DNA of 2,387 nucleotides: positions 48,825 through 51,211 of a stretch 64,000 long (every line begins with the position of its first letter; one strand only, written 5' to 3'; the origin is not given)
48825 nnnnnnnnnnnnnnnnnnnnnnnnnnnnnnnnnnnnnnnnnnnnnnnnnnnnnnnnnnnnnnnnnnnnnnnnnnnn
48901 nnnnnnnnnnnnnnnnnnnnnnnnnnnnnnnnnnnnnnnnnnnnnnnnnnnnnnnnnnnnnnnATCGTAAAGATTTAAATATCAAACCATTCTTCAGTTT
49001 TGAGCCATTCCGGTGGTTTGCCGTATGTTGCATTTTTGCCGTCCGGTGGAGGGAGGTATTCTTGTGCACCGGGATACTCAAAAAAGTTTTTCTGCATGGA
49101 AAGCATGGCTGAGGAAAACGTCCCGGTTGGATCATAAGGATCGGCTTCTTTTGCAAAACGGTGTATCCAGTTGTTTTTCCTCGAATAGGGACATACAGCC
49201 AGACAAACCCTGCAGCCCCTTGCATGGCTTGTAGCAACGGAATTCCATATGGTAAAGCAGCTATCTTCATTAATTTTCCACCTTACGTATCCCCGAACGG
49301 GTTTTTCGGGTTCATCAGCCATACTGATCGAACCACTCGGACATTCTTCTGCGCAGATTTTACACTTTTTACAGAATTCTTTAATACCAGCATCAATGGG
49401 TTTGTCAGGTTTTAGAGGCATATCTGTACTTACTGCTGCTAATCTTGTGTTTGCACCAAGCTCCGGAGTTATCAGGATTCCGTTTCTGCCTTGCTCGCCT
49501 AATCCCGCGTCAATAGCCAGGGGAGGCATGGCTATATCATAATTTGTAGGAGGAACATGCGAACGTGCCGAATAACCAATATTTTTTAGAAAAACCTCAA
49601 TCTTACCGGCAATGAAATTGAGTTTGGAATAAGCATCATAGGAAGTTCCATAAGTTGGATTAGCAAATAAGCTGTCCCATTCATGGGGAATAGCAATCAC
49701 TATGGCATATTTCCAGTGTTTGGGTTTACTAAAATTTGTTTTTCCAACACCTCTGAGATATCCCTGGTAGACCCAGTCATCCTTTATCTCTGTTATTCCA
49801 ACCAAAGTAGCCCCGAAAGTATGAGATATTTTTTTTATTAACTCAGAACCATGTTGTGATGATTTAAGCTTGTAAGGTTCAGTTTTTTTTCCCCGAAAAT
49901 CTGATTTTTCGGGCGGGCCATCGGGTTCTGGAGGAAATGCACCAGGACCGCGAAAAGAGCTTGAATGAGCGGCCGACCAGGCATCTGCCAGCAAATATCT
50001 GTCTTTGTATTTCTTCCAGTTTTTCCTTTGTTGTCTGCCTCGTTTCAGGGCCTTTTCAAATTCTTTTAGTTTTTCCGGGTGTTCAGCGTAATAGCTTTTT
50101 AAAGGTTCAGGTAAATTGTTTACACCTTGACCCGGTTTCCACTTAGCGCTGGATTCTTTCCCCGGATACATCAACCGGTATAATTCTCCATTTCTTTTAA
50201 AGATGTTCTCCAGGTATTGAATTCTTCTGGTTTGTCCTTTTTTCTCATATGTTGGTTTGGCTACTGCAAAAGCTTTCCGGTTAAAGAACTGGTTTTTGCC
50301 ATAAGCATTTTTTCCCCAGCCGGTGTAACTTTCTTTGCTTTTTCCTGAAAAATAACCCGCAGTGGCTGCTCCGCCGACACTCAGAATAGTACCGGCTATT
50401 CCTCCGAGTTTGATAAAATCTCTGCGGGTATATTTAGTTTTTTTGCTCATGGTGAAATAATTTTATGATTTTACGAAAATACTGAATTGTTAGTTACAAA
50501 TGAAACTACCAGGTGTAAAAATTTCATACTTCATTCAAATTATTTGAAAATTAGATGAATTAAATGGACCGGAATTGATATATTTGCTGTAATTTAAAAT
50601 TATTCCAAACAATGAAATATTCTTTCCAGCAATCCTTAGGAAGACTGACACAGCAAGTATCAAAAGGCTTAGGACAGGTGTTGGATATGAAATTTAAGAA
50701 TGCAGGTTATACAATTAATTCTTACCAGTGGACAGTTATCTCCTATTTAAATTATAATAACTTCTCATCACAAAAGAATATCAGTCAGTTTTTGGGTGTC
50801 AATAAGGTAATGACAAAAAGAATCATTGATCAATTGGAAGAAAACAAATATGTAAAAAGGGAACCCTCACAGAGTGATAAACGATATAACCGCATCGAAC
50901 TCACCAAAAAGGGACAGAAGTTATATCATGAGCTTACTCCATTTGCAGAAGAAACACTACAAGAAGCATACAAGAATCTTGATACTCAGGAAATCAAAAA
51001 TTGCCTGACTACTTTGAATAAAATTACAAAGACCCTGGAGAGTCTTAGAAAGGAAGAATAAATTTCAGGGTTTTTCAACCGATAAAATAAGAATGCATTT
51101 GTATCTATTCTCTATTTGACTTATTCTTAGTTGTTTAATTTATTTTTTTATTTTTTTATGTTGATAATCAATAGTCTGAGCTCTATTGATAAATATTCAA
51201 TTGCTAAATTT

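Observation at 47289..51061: pceABC-like reductive dehalogenase cluster with a divergent MarR regulator in a Bacteroidota background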

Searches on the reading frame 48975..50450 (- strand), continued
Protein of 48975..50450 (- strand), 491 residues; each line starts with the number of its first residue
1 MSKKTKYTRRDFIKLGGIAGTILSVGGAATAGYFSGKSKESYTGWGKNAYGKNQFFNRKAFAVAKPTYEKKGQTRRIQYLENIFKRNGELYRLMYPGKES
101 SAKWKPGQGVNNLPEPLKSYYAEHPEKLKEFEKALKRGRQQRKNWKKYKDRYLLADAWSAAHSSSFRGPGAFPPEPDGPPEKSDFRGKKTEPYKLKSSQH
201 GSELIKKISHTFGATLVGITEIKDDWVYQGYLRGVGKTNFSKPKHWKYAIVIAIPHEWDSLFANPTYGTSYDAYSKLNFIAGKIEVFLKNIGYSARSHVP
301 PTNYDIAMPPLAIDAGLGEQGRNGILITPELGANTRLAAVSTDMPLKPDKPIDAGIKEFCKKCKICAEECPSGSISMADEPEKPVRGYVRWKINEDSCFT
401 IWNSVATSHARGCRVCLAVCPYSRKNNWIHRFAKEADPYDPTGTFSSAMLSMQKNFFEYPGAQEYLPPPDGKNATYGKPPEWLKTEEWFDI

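Call 46: fold_search(model_id=the predicted structure, library=pdb)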
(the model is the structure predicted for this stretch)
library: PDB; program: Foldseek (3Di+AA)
matches with E <= 10: 70; with E <= 0.001: 46
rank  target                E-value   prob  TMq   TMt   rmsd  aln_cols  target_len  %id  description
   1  8q4h_A                1.0e-15  1.00  0.57  0.56   9.5       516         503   21  a membrane-bound menaquinol:organohalide oxidoreductase complex RDH complex (released 2023-10-18)
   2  6zxx_B                5.3e-15  1.00  0.54  0.39   5.9       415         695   22  Catabolic reductive dehalogenase NpRdhA, N-terminally tagged. (released 2020-09-16)
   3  6zxx_C                5.9e-15  1.00  0.53  0.38   9.6       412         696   21  Catabolic reductive dehalogenase NpRdhA, N-terminally tagged. (released 2020-09-16)
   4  6zxx_A                7.7e-15  1.00  0.55  0.40   5.0       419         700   21  Catabolic reductive dehalogenase NpRdhA, N-terminally tagged. (released 2020-09-16)
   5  4ras_B                1.1e-14  1.00  0.57  0.42   5.3       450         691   22  Reductive dehalogenase structure suggests a mechanism for B12-dependent dehalogenation (released 2014-10-15)
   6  6zxu_C                1.1e-14  1.00  0.54  0.39   8.2       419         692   22  Catabolic reductive dehalogenase NpRdhA, N-terminally tagged. (released 2020-09-16)
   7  6zy1_C                1.2e-14  1.00  0.56  0.41   4.8       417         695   22  Catabolic reductive dehalogenase NpRdhA, N-terminally tagged in complex with 3-bromo-4-hydroxybenzoic acid (released 2020-09-16)
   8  6zy0_B                1.3e-14  1.00  0.54  0.40   5.6       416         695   21  Catabolic reductive dehalogenase NpRdhA, N-terminally tagged, K488Q variant (released 2020-09-16)
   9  6zxu_A                1.9e-14  1.00  0.57  0.41   4.6       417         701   22  Catabolic reductive dehalogenase NpRdhA, N-terminally tagged. (released 2020-09-16)
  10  6zy0_A                1.9e-14  1.00  0.55  0.40   5.0       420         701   21  Catabolic reductive dehalogenase NpRdhA, N-terminally tagged, K488Q variant (released 2020-09-16)
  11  6zxu_B                2.1e-14  1.00  0.54  0.39   6.8       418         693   22  Catabolic reductive dehalogenase NpRdhA, N-terminally tagged. (released 2020-09-16)
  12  6zy0_C                2.2e-14  1.00  0.55  0.40   5.2       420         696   21  Catabolic reductive dehalogenase NpRdhA, N-terminally tagged, K488Q variant (released 2020-09-16)
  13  4ras_A                3.0e-14  1.00  0.57  0.41   4.7       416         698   22  Reductive dehalogenase structure suggests a mechanism for B12-dependent dehalogenation (released 2014-10-15)
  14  4ras_C                4.0e-14  1.00  0.55  0.40   5.2       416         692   21  Reductive dehalogenase structure suggests a mechanism for B12-dependent dehalogenation (released 2014-10-15)
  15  6zy1_B                5.2e-14  1.00  0.55  0.39   5.7       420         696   21  Catabolic reductive dehalogenase NpRdhA, N-terminally tagged in complex with 3-bromo-4-hydroxybenzoic acid (released 2020-09-16)
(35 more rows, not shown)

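Call 51: find_encoding_contigs(protein=P0072, flank=8000, max_places=3)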
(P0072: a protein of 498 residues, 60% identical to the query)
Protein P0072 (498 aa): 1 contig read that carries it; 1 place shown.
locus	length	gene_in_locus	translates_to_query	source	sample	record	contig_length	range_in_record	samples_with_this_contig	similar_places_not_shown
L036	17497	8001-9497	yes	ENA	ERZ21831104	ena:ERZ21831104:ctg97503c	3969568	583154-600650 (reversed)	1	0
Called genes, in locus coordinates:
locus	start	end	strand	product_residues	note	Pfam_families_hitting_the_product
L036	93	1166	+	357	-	PF05893:LuxC (weak)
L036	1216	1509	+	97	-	PF01197:Ribosomal_L31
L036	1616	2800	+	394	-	PF13562:NTP_transf_4, PF25087:GMPPB_C (faint), PF00132:Hexapep (faint)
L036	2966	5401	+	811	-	PF02190:LON_substr_bdg, PF13401:AAA_22 (faint), PF00004:AAA, PF07724:AAA_2 (faint), PF07728:AAA_5, PF22667:Lon_lid, PF05362:Lon_C, PF13541:ChlI (weak)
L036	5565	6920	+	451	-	PF01235:Na_Ala_symp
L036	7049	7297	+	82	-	-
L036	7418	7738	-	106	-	-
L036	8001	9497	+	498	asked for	PF12838:Fer4_7 (weak), PF13484:Fer4_16 (weak), PF13534:Fer4_17 (faint)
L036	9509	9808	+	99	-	PF27193:VcrB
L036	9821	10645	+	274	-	PF02557:VanY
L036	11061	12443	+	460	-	PF00696:AA_kinase, PF01842:ACT (faint), PF13840:ACT_7, PF22468:ACT_9 (weak), PF13840:ACT_7 (weak), PF22468:ACT_9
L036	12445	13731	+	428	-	PF01053:Cys_Met_Meta_PP, PF00155:Aminotran_1_2, PF01041:DegT_DnrJ_EryC1 (weak)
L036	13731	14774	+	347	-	PF00561:Abhydrolase_1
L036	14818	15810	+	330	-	PF01118:Semialdhyde_dh, PF02774:Semialdhyde_dhC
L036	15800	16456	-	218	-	-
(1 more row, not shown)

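Call 52: find_encoding_contigs(protein=P0103, flank=8000, max_places=2)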
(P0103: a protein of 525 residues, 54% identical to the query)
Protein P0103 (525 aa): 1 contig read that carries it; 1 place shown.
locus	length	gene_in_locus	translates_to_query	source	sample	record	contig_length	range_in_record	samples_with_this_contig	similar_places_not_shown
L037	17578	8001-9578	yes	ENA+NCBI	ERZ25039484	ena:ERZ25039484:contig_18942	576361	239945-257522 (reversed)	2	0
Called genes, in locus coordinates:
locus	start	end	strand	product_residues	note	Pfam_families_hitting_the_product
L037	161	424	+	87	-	PF14020:DUF4236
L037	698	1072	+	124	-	-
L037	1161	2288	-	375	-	PF01381:HTH_3, PF12844:HTH_19, PF13443:HTH_26 (weak), PF13560:HTH_31, PF12727:PBP_like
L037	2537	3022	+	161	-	PF00174:Oxidored_molyb (weak)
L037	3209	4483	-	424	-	PF00696:AA_kinase, PF03459:TOBE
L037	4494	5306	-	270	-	PF00696:AA_kinase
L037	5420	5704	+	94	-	-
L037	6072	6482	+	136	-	PF12728:HTH_17, PF03459:TOBE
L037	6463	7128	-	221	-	-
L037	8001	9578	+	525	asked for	PF12838:Fer4_7, PF13484:Fer4_16 (weak), PF13534:Fer4_17 (faint)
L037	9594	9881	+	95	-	PF27193:VcrB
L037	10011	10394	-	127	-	PF00239:Resolvase, PF13384:HTH_23, PF13518:HTH_28 (weak), PF13551:HTH_29 (weak)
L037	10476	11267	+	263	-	-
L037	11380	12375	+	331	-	PF14224:DUF4331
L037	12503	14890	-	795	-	PF13493:DUF4118, PF00989:PAS, PF08448:PAS_4, PF13426:PAS_9, PF00989:PAS, PF08448:PAS_4, PF13426:PAS_9, PF02518:HATPase_c, +6 more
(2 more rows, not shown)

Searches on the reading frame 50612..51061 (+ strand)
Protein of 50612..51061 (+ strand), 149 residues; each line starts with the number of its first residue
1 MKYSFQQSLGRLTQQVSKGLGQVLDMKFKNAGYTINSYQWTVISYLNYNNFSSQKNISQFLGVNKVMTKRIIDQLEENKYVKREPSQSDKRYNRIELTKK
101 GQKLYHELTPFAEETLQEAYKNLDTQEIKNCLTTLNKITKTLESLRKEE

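Call 3: search_protein_families(library=pfam, proteins=[window:50612-51061:+], max_evalue=0.1)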
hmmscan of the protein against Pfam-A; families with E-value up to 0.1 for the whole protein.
window:50612-51061:+ (149 aa): 12 families
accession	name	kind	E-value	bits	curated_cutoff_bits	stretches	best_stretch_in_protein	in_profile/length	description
PF01047.28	MarR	-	1.6e-07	31.6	24.6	1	36-91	2-57/59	MarR family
PF13463.12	HTH_27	-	6.4e-07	30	22.2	1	39-101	5-68/68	Winged helix DNA-binding domain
PF12802.13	MarR_2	-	1.3e-06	28.9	27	1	39-91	7-60/61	MarR family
PF22381.2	Staph_reg_Sar_Rot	-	1.4e-05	25.5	27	1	32-108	9-85/85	Transcriptional regulator SarA/Rot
PF22665.2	DUF6293_C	-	7.6e-05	23.5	27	1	62-105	58-98/101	DUF6293 C-terminal winged helix domain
PF13601.12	HTH_34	-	0.00043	20.8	27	1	41-107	4-71/80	Winged helix DNA-binding domain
PF14947.12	HTH_45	-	0.00072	20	25.5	1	59-113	27-74/77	Winged helix-turn-helix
PF25213.1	HVO_A0261_N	-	0.02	15.2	35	1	54-114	27-80/86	HVO_A0261 N-terminal domain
PF12024.13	DUF3512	-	0.023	14.9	23.4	1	7-54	70-111/186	Domain of unknown function (DUF3512)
PF20184.3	DUF6547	-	0.026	15.3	27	1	69-141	9-81/117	Family of unknown function (DUF6547)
PF13730.12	HTH_36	-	0.039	14.2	25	0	50-81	24-55/55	Helix-turn-helix domain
PF13412.12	HTH_24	-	0.055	13.5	21.9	0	39-82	5-48/48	Winged helix-turn-helix DNA-binding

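Call 4: search_protein_families(library=ncbifam, proteins=[window:50612-51061:+], max_evalue=0.1)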
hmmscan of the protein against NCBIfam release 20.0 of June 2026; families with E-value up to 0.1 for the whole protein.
window:50612-51061:+ (149 aa): 24 families
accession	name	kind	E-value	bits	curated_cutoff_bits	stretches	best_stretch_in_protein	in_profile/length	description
NF045593.1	bilirub_TF_BilQ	equivalog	6.3e-14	51.8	125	1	8-141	3-134/135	bilirubin utilization transcriptional regulator BilQ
NF002926.0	PRK03573.1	equivalog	8.3e-13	48.5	120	1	39-147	33-142/144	transcriptional regulator SlyA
NF008122.0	PRK10870.1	equivalog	1.7e-11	44.2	157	1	51-147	70-167/176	transcriptional repressor MprA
NF053814.1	teico_TcaR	equivalog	4.2e-11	43.1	170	1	27-144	28-147/151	MarR family transcriptional regulator TcaR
NF050133.1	TransRegFabT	equivalog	9.9e-11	42.1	200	1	54-146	46-138/138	fatty acid biosynthesis transcriptional regulator FabT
TIGR02337.1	HpaR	equivalog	2.2e-10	40.4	121.2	1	35-136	26-127/130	homoprotocatechuate degradation operon regulator HpaR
NF053777.1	Saro0803TransReg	equivalog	3.8e-09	36.4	200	1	47-138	47-138/140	Saro_0803 family transcriptional regulator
TIGR04472.1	reg_rSAM_mob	hypoth_equivalog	1.1e-07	32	240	1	36-146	30-140/141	radical SAM mobile pair system MarR family transcriptional regulator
NF008565.1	PRK11512.1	equivalog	8.4e-07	29.1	240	1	9-138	14-142/144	multiple antibiotic resistance transcriptional regulator MarR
NF052638.1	TransRegOhrRVib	equivalog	4e-05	23.4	200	1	39-142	39-140/141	transcriptional regulator OhrR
NF010349.0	PRK13777.1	equivalog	6.1e-05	22.4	153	1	11-122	22-131/190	HTH-type transcriptional regulator Hpr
TIGR01884.1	cas_HTH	subfamily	0.00018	21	60.2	1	19-92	124-196/202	CRISPR-associated CARF protein Csa3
NF047395.1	TransRegLtdR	equivalog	0.00019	21.2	250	1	59-138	76-154/166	transcriptional regulator LdtR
NF052438.1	TransRegRv0880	equivalog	0.0011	18.8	220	1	67-137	65-134/143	Rv0880 family HTH-type transcriptional regulator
NF010762.0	PRK14165.1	equivalog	0.0032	16.8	279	1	51-107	22-76/224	winged helix-turn-helix domain-containing protein/riboflavin kinase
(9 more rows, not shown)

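Call 70: search_solved_structures(query=window:50612-51061:+, max_evalue=0.001)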
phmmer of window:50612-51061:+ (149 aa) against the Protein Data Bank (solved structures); distinct sequences matched with E-value up to 0.001: 35.
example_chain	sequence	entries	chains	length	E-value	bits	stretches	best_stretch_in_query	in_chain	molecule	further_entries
3nrv_A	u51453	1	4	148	1.5e-11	47.9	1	33-138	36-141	Putative transcriptional regulator (MarR/EmrR family)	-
3s2w_A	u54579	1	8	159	1.9e-08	37.9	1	29-132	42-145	Transcriptional regulator, MarR family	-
3oop_A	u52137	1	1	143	3.1e-08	37.2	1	30-140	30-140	Lin2960 protein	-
3q5f_A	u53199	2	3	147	1.6e-07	34.9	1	50-143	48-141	Transcriptional regulator slyA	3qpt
3deu_A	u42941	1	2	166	2.3e-07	34.4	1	50-143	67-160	Transcriptional regulator slyA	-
2fbh_A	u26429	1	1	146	2.6e-07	34.3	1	8-143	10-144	transcriptional regulator PA3341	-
1lj9_A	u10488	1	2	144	3.2e-07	34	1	15-140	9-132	transcriptional regulator SlyA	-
3e6m_A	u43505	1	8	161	4.9e-07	33.4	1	61-140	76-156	MarR family Transcriptional regulator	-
2eth_A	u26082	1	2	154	8.9e-07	32.5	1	52-142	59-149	transcriptional regulator, putative, Mar family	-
4aih_A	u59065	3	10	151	1.6e-06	31.7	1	38-145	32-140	TRANSCRIPTIONAL REGULATOR SLYA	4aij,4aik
2fa5_A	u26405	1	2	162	2.3e-06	31.2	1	33-129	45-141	transcriptional regulator marR/emrR family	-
5hlh_A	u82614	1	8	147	6.2e-06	29.8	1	15-138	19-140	MarR family transcriptional regulator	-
5hlg_A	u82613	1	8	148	6.4e-06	29.8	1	15-138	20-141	MarR family transcriptional regulator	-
5hli_A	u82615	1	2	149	6.5e-06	29.7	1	15-138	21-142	MarR family transcriptional regulator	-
3jw4_A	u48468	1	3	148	7.3e-06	29.6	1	31-141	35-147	Transcriptional regulator, MarR/EmrR family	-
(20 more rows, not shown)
